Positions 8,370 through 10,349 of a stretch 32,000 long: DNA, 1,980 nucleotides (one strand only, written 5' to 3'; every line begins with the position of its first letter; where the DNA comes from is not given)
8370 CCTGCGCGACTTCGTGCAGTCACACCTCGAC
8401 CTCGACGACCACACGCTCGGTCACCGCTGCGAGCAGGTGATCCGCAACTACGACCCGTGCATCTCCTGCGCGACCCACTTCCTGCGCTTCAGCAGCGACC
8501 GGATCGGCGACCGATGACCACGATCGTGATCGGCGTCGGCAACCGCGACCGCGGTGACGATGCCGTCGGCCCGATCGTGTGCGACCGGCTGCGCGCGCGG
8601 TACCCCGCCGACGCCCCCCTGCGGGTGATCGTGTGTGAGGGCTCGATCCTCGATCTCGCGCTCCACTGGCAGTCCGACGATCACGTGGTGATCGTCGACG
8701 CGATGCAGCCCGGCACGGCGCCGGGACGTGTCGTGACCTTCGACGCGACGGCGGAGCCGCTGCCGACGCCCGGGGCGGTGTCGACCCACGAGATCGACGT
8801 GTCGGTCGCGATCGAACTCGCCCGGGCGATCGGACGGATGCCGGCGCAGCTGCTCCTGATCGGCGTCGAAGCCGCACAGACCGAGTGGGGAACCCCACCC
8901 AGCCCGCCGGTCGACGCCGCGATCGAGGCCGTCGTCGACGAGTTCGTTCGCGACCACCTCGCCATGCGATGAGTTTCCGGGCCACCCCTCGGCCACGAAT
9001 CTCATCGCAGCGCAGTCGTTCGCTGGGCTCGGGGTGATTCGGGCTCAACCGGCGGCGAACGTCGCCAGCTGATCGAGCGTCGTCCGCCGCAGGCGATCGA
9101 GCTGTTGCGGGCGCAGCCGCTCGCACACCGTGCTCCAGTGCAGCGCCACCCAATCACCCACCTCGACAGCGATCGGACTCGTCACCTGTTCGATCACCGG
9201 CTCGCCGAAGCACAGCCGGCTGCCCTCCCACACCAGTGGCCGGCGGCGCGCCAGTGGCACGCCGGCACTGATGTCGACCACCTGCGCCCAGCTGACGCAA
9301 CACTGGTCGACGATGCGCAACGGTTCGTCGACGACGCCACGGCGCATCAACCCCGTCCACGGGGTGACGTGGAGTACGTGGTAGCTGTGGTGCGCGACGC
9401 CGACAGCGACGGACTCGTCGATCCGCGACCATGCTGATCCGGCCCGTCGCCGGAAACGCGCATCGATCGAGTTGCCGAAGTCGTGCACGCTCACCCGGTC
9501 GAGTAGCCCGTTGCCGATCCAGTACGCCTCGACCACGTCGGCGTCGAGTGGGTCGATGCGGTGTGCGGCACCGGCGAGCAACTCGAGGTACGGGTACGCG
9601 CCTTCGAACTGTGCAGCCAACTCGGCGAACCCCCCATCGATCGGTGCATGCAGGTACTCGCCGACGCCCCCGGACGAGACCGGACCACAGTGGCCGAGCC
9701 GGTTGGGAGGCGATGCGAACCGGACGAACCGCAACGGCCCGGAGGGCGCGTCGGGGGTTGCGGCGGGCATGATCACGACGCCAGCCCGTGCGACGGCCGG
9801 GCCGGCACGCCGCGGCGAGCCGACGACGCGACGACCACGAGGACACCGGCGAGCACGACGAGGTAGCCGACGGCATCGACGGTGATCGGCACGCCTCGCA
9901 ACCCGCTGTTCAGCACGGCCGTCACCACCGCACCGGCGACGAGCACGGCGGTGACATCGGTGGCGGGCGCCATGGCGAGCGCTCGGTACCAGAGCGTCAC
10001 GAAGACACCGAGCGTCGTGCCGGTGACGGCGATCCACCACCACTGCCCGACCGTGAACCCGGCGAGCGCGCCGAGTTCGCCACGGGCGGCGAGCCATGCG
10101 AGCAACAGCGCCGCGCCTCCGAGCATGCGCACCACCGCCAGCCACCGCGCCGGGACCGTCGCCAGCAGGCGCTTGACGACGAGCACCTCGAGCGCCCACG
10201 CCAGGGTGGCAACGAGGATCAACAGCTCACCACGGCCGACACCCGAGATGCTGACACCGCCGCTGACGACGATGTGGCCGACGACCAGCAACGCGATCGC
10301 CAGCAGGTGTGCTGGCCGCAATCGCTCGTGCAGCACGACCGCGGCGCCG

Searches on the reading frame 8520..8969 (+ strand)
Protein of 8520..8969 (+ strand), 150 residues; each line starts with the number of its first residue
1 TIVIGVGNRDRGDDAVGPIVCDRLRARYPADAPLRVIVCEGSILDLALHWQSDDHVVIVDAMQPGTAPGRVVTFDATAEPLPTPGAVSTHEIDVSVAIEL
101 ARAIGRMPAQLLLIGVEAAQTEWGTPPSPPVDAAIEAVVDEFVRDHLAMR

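Call 73: search_protein_families(library=pfam, proteins=[window:8520-8969:+], max_evalue=0.001)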
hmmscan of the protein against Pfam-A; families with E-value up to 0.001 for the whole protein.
window:8520-8969:+ (150 aa): 1 family
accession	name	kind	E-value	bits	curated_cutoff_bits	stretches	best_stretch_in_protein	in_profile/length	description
PF01750.23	HycI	-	3.3e-13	50.1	23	1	42-142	25-127/130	Hydrogenase maturation protease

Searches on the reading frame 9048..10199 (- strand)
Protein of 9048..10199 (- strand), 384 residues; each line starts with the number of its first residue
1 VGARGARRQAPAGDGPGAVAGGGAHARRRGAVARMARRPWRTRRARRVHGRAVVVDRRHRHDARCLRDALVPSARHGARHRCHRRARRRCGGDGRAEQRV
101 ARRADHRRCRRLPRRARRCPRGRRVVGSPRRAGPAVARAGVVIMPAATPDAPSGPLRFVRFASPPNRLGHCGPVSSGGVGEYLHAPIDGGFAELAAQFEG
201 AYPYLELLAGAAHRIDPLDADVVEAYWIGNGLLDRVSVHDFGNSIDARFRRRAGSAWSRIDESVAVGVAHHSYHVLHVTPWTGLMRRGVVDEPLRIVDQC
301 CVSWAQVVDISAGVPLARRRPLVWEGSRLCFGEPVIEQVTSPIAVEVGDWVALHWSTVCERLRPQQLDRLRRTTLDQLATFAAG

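Call 73: search_protein_families(library=pfam, proteins=[window:9048-10199:-], max_evalue=0.001)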
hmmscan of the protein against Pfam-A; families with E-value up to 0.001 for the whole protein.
window:9048-10199:- (384 aa): 1 family
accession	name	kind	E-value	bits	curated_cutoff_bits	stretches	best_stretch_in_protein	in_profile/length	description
PF19927.4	DUF6390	-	2.4e-67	227.4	25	1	152-380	3-236/244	Family of unknown function (DUF6390)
